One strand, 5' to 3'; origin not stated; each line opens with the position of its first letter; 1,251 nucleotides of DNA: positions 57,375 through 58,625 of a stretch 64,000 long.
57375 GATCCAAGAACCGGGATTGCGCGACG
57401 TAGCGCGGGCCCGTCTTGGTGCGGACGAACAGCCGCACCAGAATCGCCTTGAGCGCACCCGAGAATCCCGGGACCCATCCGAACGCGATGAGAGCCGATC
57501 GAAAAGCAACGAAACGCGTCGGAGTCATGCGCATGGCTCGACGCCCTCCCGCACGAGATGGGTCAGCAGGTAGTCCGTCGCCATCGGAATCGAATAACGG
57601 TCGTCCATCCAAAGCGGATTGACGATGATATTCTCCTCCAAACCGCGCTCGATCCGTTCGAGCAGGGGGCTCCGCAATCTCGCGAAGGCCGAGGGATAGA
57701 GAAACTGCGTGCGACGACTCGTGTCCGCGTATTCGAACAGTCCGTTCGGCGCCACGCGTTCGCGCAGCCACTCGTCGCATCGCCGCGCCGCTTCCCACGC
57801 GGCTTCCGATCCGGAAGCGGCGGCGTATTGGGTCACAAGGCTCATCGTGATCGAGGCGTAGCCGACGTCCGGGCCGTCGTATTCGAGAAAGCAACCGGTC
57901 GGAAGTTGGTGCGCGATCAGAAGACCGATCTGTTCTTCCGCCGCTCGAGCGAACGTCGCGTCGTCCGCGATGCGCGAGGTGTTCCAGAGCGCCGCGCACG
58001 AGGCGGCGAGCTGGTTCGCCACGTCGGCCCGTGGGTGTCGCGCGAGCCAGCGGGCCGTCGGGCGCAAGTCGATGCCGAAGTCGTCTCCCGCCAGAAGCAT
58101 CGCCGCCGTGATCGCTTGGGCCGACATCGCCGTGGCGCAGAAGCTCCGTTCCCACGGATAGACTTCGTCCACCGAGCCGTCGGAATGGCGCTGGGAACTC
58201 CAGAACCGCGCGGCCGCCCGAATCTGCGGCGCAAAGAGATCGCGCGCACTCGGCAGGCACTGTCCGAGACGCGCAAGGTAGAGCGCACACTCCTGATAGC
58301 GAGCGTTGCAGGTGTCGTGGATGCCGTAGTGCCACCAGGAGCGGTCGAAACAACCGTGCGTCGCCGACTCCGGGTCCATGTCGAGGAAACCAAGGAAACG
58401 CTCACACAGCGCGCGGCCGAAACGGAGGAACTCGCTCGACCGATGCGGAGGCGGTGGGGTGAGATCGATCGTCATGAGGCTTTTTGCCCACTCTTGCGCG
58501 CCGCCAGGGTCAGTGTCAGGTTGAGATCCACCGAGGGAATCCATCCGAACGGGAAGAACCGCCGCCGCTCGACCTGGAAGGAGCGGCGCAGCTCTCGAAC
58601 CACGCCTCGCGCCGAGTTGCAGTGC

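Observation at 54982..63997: Tightly overlapping seven-gene minus-strand operon: oxidoreductase, AsnB, B12-radical SAM, GtrB-like GT2, Zn-ribbon methyltransferase, hypothetical protein and a GT-C-like membrane protein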

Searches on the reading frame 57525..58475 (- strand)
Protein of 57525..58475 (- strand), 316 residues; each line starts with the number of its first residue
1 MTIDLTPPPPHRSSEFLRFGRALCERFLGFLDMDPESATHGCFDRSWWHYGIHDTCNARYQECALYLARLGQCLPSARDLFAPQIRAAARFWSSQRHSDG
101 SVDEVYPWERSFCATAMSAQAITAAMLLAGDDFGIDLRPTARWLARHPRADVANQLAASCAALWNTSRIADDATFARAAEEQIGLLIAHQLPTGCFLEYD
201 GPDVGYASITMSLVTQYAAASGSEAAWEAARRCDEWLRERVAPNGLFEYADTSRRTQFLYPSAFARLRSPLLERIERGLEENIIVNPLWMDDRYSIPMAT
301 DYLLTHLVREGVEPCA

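Call 5: search_protein_families(library=pfam, proteins=[window:57525-58475:-], max_evalue=0.01)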
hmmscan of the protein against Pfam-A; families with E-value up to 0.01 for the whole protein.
window:57525-58475:- (316 aa): 0 families

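Call 6: search_protein_families(library=ncbifam, proteins=[window:57525-58475:-], max_evalue=0.01)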
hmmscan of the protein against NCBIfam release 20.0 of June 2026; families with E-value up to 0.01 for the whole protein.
window:57525-58475:- (316 aa): 0 families

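Call 16: search_protein_families(library=pfam, proteins=[window:57525-58475:-], max_evalue=10)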
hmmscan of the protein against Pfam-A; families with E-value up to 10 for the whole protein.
window:57525-58475:- (316 aa): 0 families
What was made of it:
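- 57525..58475 (-): G2: cytoplasmic (alpha/alpha)6-barrel protein of an undescribed family, 316 aa. No Pfam or NCBIfam family matches it (calls 5, 6, 16).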

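Call 17: find_homologous_proteins(query=window:57525-58475:-)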
Query window:57525-58475:- (316 aa): 106 proteins with E <= 0.001 among 7057 candidates.
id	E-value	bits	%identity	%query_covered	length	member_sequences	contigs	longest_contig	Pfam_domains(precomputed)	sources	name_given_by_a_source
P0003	1.9e-215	732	100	100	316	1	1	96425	-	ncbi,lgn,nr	ncbi:hypothetical protein JW916_02210 [Candidatus Sumerlaeota bacterium]|nr:hypothetical protein [Ca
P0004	2.4e-124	433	63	95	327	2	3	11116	-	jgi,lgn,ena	-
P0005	2.7e-93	331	52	92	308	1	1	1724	-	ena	-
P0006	1.6e-87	312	49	93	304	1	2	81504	-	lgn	-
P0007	5.9e-86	307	49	99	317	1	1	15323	-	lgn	-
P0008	9.6e-84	300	47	96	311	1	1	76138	-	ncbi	-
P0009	1.0e-82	296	50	89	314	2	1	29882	-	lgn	-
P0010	1.4e-82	296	51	89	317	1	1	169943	-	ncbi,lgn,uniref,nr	ncbi:hypothetical protein NNJEOMEG_02717 [Fundidesulfovibrio magnetotacticus]|uniref:Uncharacterized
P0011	7.5e-82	293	47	90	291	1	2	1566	-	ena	-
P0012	1.2e-81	293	50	89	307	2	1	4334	-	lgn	-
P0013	1.8e-81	292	48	94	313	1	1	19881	-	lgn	-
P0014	3.9e-81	291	49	90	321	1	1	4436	-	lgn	-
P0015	1.1e-80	289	49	92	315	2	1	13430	-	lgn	-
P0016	2.7e-80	288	47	89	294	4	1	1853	-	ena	-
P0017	1.7e-79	286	46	97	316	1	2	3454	-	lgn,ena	-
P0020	3.6e-78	281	45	92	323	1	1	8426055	-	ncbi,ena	-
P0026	1.0e-69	253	43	89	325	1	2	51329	PF25840.1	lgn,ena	-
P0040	2.7e-62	229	40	92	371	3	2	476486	-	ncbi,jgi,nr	ncbi:MAG: hypothetical protein K0Q50_104 [Vampirovibrio sp.]|jgi:hypothetical protein|nr:hypothetica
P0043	7.9e-62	228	40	89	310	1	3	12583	PF09492.17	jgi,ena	-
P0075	1.8e-53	200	37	90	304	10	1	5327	PF25840.1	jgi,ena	-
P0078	3.2e-53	199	39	90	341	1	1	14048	PF09492.17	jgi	jgi:hypothetical protein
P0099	1.4e-25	108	32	78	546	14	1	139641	-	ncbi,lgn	ncbi:MAG: hypothetical protein AB7D47_11060 [Desulfovibrio sp.]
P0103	8.6e-22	96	30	79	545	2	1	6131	PF25840.1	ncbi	-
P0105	1.0e-20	92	33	76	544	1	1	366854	-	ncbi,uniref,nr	ncbi:hypothetical protein [Pararhizobium mangrovi]|uniref:hypothetical protein n=1 Tax=Pararhizobium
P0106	1.8e-18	85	28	85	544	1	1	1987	PF25840.1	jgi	-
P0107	3.4e-16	78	30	75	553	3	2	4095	PF25840.1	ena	-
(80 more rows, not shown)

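Call 18: find_encoding_contigs(protein=P0010, flank=10000, max_places=1)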
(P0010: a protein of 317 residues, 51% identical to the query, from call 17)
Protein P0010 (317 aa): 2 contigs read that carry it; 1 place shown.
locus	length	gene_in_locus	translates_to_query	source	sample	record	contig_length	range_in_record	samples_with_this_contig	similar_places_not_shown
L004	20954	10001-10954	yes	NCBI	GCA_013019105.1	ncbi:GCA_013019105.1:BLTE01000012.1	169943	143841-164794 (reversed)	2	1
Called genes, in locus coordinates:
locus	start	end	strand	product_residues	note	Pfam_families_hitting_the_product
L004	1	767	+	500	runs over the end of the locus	-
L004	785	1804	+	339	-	-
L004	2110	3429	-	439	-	PF00089:Trypsin, PF10459:Peptidase_S46 (faint), PF13365:Trypsin_2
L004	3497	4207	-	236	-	PF08713:DNA_alkylation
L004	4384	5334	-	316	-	PF07670:Gate (faint)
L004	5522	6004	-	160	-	PF11322:DUF3124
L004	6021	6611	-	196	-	PF00160:Pro_isomerase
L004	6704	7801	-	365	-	PF00535:Glycos_transf_2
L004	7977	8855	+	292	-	PF13489:Methyltransf_23 (weak), PF08241:Methyltransf_11 (weak)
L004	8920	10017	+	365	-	PF04055:Radical_SAM, PF13353:Fer4_12 (weak), PF13186:SPASM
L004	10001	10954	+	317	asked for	-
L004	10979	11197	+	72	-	-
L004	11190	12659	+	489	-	PF02310:B12-binding, PF04055:Radical_SAM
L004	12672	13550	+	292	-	PF00535:Glycos_transf_2, PF13641:Glyco_tranf_2_3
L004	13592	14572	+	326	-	PF01073:3Beta_HSD, PF01370:Epimerase, PF02719:Polysacc_synt_2, PF04321:RmlD_sub_bind, PF13460:NAD_binding_10 (weak), PF16363:GDP_Man_Dehyd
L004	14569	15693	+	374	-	PF00155:Aminotran_1_2, PF01041:DegT_DnrJ_EryC1, PF01212:Beta_elim_lyase (weak), PF01053:Cys_Met_Meta_PP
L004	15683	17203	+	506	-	PF13302:Acetyltransf_3, PF00583:Acetyltransf_1, PF13508:Acetyltransf_7 (weak)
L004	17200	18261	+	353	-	PF03102:NeuB, PF08666:SAF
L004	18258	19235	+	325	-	PF01408:GFO_IDH_MocA, PF22725:GFO_IDH_MocA_C3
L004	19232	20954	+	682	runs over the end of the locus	PF02348:CTP_transf_3, PF12804:NTP_transf_3, PF00202:Aminotran_3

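Call 19: find_encoding_contigs(protein=P0020, flank=10000, max_places=1)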
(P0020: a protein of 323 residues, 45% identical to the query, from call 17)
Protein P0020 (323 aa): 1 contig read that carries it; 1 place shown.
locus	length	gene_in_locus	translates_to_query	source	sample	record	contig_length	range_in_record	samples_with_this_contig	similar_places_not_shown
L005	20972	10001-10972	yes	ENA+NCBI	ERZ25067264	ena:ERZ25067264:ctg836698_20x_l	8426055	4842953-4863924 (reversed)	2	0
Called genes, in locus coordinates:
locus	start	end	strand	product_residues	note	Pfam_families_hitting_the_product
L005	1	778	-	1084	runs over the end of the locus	PF12705:PDDEXK_1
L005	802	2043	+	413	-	PF00389:2-Hacid_dh (weak), PF02826:2-Hacid_dh_C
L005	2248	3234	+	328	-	PF00248:Aldo_ket_red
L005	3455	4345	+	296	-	PF05721:PhyH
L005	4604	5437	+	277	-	PF02585:PIG-L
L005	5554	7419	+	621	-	PF02129:Peptidase_S15, PF08530:PepX_C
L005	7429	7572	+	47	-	-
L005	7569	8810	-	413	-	PF13542:HTH_Tnp_ISL3, PF01610:DDE_Tnp_ISL3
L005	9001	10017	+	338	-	PF04055:Radical_SAM, PF13353:Fer4_12 (weak)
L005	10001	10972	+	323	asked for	-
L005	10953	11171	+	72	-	-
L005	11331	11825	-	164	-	-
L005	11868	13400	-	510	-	PF00890:FAD_binding_2 (faint), PF01266:DAO, PF13738:Pyr_redox_3 (faint)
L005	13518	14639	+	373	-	PF04909:Amidohydro_2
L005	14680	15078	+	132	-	PF00903:Glyoxalase (weak)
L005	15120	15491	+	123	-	PF10861:DUF2784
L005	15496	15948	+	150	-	PF20581:DUF6785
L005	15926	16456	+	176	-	PF20581:DUF6785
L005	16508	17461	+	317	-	PF20581:DUF6785, PF20580:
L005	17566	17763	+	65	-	PF09957:VapB_antitoxin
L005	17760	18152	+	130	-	PF01850:PIN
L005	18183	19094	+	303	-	PF00701:DHDPS, PF04909:Amidohydro_2 (faint)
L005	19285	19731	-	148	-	PF01610:DDE_Tnp_ISL3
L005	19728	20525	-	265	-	PF13542:HTH_Tnp_ISL3, PF01610:DDE_Tnp_ISL3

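Call 20: find_encoding_contigs(protein=P0040, flank=10000, max_places=1)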
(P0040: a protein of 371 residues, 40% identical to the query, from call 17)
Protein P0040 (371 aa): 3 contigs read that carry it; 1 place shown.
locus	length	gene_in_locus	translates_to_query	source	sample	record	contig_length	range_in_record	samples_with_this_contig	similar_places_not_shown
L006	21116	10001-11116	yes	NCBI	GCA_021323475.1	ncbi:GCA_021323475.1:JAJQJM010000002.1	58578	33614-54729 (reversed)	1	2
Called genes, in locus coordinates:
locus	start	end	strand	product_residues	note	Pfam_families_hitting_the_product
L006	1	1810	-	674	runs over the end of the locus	PF08479:POTRA_2, PF04285:DUF444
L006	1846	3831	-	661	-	PF04293:SpoVR, PF24755:SpoVR_C (faint)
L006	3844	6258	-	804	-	PF08298:AAA_PrkA, PF06798:PrkA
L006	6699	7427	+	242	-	-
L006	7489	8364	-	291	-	PF00535:Glycos_transf_2, PF10111:Glyco_tranf_2_2 (weak), PF13641:Glyco_tranf_2_3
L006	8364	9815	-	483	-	PF02310:B12-binding, PF04055:Radical_SAM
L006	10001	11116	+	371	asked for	-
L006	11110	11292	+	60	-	-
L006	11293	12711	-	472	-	PF01943:Polysacc_synt, PF13440:Polysacc_synt_3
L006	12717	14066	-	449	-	PF02826:2-Hacid_dh_C (faint), PF01210:NAD_Gly3P_dh_N (weak), PF02737:3HCDH_N (faint), PF03446:NAD_binding_2, PF03721:UDPG_MGDP_dh_N, PF00984:UDPG_MGDP_dh, PF03720:UDPG_MGDP_dh_C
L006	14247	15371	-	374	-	PF00155:Aminotran_1_2, PF01041:DegT_DnrJ_EryC1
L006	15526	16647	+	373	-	PF01408:GFO_IDH_MocA, PF02894:GFO_IDH_MocA_C, PF22725:GFO_IDH_MocA_C3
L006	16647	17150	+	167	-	PF25084:LbH_EIF2B, PF25087:GMPPB_C (weak), PF00132:Hexapep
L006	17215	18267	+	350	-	PF01073:3Beta_HSD, PF01370:Epimerase, PF02719:Polysacc_synt_2, PF04321:RmlD_sub_bind, PF05368:NmrA (weak), PF07993:NAD_binding_4, PF16363:GDP_Man_Dehyd, PF13460:NAD_binding_10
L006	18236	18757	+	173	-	PF25087:GMPPB_C (faint), PF00132:Hexapep, PF14602:Hexapep_2 (weak)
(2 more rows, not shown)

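Call 36: search_protein_families(library=pfam, proteins=[P0026, P0075, P0043, P0078, P0103, P0106, P0107, P0099, P0105], max_evalue=1)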
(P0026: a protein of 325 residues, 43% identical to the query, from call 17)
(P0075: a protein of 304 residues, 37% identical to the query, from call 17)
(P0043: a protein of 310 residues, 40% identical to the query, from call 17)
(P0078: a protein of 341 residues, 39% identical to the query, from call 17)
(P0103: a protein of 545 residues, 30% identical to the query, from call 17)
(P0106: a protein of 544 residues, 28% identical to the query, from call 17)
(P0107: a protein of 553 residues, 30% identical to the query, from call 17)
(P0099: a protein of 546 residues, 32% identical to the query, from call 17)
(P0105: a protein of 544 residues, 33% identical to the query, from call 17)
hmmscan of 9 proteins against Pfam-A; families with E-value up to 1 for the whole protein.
P0026 (325 aa): 2 families
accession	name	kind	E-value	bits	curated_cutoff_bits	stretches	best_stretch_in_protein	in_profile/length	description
PF19805.5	DUF6288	-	0.0032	17.1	26.3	1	164-274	116-222/402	Family of unknown function (DUF6288)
PF07944.18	Beta-AFase-like_GH127_cat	-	0.059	12.8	24.9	1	146-251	64-162/376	Beta-L-arabinofuranosidase, GH127 catalytic domain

P0075 (304 aa): 0 families

P0043 (310 aa): 5 families
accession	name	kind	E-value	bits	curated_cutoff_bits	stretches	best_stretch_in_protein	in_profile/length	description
PF09492.16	Pec_lyase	-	2e-06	27.7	22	2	73-134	56-118/292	Pectic acid lyase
PF14911.11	MMS22L_C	-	0.012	15.2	28.4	1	202-253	207-258/376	S-phase genomic integrity recombination mediator, C-terminal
PF13243.12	SQHop_cyclase_C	-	0.019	14.5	26.1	0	71-146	151-221/319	Squalene-hopene cyclase C-terminal domain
PF13249.12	SQHop_cyclase_N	-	0.038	13.6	26.2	1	81-164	47-126/291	Squalene-hopene cyclase N-terminal domain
PF07678.20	TED_complement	-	0.041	13.4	22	1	81-187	116-231/312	A-macroglobulin TED domain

P0078 (341 aa): 1 family
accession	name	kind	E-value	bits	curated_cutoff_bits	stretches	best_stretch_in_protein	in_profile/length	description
PF09492.16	Pec_lyase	-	1.2e-06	28.5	22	1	177-242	43-111/292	Pectic acid lyase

P0103 (545 aa): 0 families

P0106 (544 aa): 2 families
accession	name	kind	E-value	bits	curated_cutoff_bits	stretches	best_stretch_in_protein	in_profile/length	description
PF09492.16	Pec_lyase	-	0.032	13.9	22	0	212-258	42-88/292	Pectic acid lyase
PF07678.20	TED_complement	-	0.13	11.8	22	1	53-157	40-134/312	A-macroglobulin TED domain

P0107 (553 aa): 3 families
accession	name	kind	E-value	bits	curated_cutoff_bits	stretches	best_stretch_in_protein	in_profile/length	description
PF00432.27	Prenyltrans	-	0.064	13.1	26.5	1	126-259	47-172/304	Prenyltransferase alpha-alpha toroid domain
PF09492.16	Pec_lyase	-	0.12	12.1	22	0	217-259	44-86/292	Pectic acid lyase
PF08124.17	Lyase_8_N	-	0.18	11.3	24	1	56-92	63-99/323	Polysaccharide lyase family 8, N terminal alpha-helical domain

P0099 (546 aa): 0 families

P0105 (544 aa): 1 family
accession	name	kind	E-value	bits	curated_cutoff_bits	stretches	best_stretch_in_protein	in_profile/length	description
PF13243.12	SQHop_cyclase_C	-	0.0059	16.1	26.1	1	170-259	147-233/319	Squalene-hopene cyclase C-terminal domain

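Call 45: predict_structure(alignment_id=A2)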
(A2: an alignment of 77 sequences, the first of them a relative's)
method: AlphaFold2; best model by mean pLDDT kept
length: 316 residues; sequences in the alignment: 77
mean_pLDDT: 95.8   pTM: 0.93
mean pLDDT of the five models: 95.8, 95.6, 95.5, 95.5, 95.2
residues with pLDDT >= 90: 300; 70-90: 3; 50-70: 11; < 50: 2
segments of 3 or more residues with pLDDT < 50: none
pLDDT, mean of each block of 10 residues (from residue 1): 54 87 97 98 98 97 98 96 98 98 97 98 98 98 98 98 99 99 98 96 98 99 98 98 98 96 98 98 98 96 98 86
secondary structure, 60 per line:
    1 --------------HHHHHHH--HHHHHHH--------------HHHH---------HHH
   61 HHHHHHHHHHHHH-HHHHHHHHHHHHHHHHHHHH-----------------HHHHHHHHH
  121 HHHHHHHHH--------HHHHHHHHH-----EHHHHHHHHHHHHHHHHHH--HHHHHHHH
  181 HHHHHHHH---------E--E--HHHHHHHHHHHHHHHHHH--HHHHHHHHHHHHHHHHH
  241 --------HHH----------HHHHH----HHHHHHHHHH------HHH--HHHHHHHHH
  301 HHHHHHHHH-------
elements in order: H15-21 H24-30 H45-48 H58-73 H75-94 H112-129 H138-146 H153-170 H173-188 H204-221 H224-240 H262-266 H271-280 H292-309
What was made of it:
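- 57525..58475 (-): AF2 with 77 sequences gives pLDDT 95.8 (call 45).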

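Call 48: find_related_loci(query=A2, collection=genome_contigs, flank=10000)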
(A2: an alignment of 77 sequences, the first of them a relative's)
Query A2 (316 aa) in genome_contigs; peptide patterns used: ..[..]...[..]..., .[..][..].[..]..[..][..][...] (x = any residue, [..] = any of these).
600 stretches matched a pattern (row limit reached: there are more); 588 encode a relative of the query (tblastn E <= 1e-3); the best 80 are kept; 80 distinct loci.
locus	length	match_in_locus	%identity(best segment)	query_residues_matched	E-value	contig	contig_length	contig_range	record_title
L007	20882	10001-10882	45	22-312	4e-81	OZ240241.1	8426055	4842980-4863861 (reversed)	MAG: Candidatus Latescibacterota bacterium isolate 5029ecf2-d60f-4a19-a35b-269815a0a5cf genome assembly, chromosome: 1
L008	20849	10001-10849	48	23-304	4e-72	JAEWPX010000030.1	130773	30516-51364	MAG: Proteobacteria bacterium isolate OH_SBrB_115 k127_949961, whole genome shotgun sequence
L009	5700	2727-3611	43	16-305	3e-71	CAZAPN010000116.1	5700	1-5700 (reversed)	MAG TPA_asm: uncultured Planctomycetales bacterium isolate binchicken_co154_239 genome assembly, contig: NODE_31550_leng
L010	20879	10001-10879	45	26-313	9e-71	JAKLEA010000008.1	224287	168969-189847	MAG: Planctomycetota bacterium isolate RA.bin122 RA.bin122_8, whole genome shotgun sequence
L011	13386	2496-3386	42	16-307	3e-70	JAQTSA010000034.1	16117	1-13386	MAG: Candidatus Omnitrophota bacterium isolate STB_176 NODE_8530_length_16117_cov_3.035960_Sandtown_B, whole genome shot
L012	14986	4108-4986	38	26-312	6e-68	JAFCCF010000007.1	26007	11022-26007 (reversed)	MAG: Candidatus Aminicenantes bacterium isolate AB_1215_Bin_51 AB_1215_Bin_51.fna_scaffold_1607, whole genome shotgun se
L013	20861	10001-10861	44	26-307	2e-66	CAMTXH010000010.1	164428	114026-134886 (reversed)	MAG: uncultured Omnitrophica bacterium isolate G01_MAG_00006 genome assembly, contig: G01_MAG_00006_000000000006, whole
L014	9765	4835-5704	44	26-312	6e-62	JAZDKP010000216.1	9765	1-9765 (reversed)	MAG: Fibrobacterota bacterium isolate MEGAHIT-group-0.541 k141_17721480, whole genome shotgun sequence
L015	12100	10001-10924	38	5-305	6e-62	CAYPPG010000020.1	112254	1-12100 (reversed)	MAG TPA_asm: uncultured bacterium isolate SRP141376_co4_190 genome assembly, contig: NODE_242_length_112254_cov_9.113664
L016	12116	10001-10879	37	24-308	5e-61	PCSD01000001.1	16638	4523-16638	MAG: Candidatus Falkowbacteria bacterium CG23_combo_of_CG06-09_8_20_14_all_49_15 CG23_scaffold_1634_c, whole genome shot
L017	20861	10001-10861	41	26-305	5e-61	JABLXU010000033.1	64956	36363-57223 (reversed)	MAG: Candidatus Omnitrophota bacterium isolate Ch114 contig33, whole genome shotgun sequence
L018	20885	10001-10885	38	16-305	4e-60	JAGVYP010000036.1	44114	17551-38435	Candidatus Woesearchaeota archaeon isolate RIFCSPHIGHO2_02_FULL_36_9 rifcsphigho2_02_scaffold_2556, whole genome shotgun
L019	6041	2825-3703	43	22-307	6e-60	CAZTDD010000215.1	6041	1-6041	MAG TPA_asm: uncultured bacterium isolate SRP141376_co1_272 genome assembly, contig: NODE_21693_length_6041_cov_8.402773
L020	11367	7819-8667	43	26-303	2e-59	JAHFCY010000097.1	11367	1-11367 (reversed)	MAG: Candidatus Lindowbacteria bacterium isolate nzgw232 NODE_10031_length_11368_cov_3.601494, whole genome shotgun sequ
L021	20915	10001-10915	41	10-307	6e-59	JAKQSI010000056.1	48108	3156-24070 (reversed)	MAG: Candidatus Omnitrophota bacterium isolate USMO_metabat.112 k141_859360, whole genome shotgun sequence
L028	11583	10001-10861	41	22-303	2e-53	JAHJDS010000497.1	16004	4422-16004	MAG: Proteobacteria bacterium isolate Modern_marine.mb.69 Modern_marine.mb.69_k141_2236827, whole genome shotgun sequenc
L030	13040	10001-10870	40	26-304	2e-52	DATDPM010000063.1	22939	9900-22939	MAG TPA_asm: Alphaproteobacteria bacterium isolate SMAG_U7921 k141_2271694, whole genome shotgun sequence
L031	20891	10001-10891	40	22-304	6e-51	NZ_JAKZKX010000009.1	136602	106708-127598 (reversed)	Fundidesulfovibrio agrisoli strain SG106 Scaffold9, whole genome shotgun sequence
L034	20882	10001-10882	34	26-303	2e-45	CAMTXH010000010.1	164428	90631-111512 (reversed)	MAG: uncultured Omnitrophica bacterium isolate G01_MAG_00006 genome assembly, contig: G01_MAG_00006_000000000006, whole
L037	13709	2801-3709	32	26-314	2e-43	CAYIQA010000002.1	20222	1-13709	MAG TPA_asm: Candidatus Woesearchaeota archaeon isolate ERP119705_co24_41 genome assembly, contig: NODE_2973_length_2022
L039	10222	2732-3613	32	14-294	2e-43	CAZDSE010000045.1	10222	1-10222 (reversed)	MAG TPA_asm: uncultured bacterium isolate binchicken_co125_1166 genome assembly, contig: NODE_13359_length_10222_cov_3.5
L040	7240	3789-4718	30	26-314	4e-43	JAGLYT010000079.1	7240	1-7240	MAG: bacterium isolate RS_13_36 ZL320.bin.36.fa_79, whole genome shotgun sequence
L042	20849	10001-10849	31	23-303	2e-42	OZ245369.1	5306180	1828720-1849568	MAG: Desulfobacteraceae bacterium isolate eda27e51-6729-4144-ada2-54b8f0e2c651 genome assembly, chromosome: 1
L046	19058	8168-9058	32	11-294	6e-41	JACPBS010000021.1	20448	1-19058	MAG: Candidatus Woesearchaeota archaeon isolate NC_groundwater_263_Ag_S-0.2um_45_10 S5_GD2017_2_S2_scaffold_1649, whole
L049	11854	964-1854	31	26-306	2e-40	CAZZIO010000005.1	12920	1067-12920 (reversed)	MAG TPA_asm: uncultured Dictyoglomota bacterium isolate binchicken_co25_92 genome assembly, contig: k141_115055, whole g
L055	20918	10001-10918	32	17-307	3e-37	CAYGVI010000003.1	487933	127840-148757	MAG TPA_asm: uncultured Methanosarcinales archaeon isolate ERP119294_co2_107 genome assembly, contig: k141_4372029, whol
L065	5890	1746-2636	31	26-307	5e-36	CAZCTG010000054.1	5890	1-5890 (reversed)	MAG TPA_asm: uncultured archaeon isolate SRP323688_co1_113 genome assembly, contig: NODE_18710_length_5890_cov_5.988518,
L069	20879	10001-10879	31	24-296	1e-34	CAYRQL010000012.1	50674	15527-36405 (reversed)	MAG TPA_asm: uncultured Actinomycetota bacterium isolate binchicken_co40_100 genome assembly, contig: NODE_562_length_50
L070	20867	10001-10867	30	26-294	1e-34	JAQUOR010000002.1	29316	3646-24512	MAG: Candidatus Omnitrophota bacterium isolate STD1_205 NODE_3255_length_29316_cov_3.210456_Sandtown_D1, whole genome sh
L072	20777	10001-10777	34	16-264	5e-34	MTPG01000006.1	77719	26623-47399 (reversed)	MAG: Desulfarculaceae bacterium JdFR-97 JGI24020J35080_1000140, whole genome shotgun sequence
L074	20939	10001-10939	29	12-307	3e-33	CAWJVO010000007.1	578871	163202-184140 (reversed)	MAG: uncultured bacterium isolate MFD04716.bin.3.15 genome assembly, contig: contig_25594, whole genome shotgun sequence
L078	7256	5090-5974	33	16-294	4e-32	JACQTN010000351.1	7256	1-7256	MAG: Armatimonadetes bacterium isolate NC_groundwater_1412_Ag_S-0.65um_69_20 S_p65_S5_coassembly_k141_3121015, whole gen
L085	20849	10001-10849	32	32-294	8e-31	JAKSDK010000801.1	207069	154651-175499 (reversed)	MAG: Phycisphaerales bacterium isolate MAG.67 k141_1307820, whole genome shotgun sequence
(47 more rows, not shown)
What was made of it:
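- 57525..58475 (-): It has 106 clusters of homologues (call 17) and at least 588 loci among species-representative genomes (call 48).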
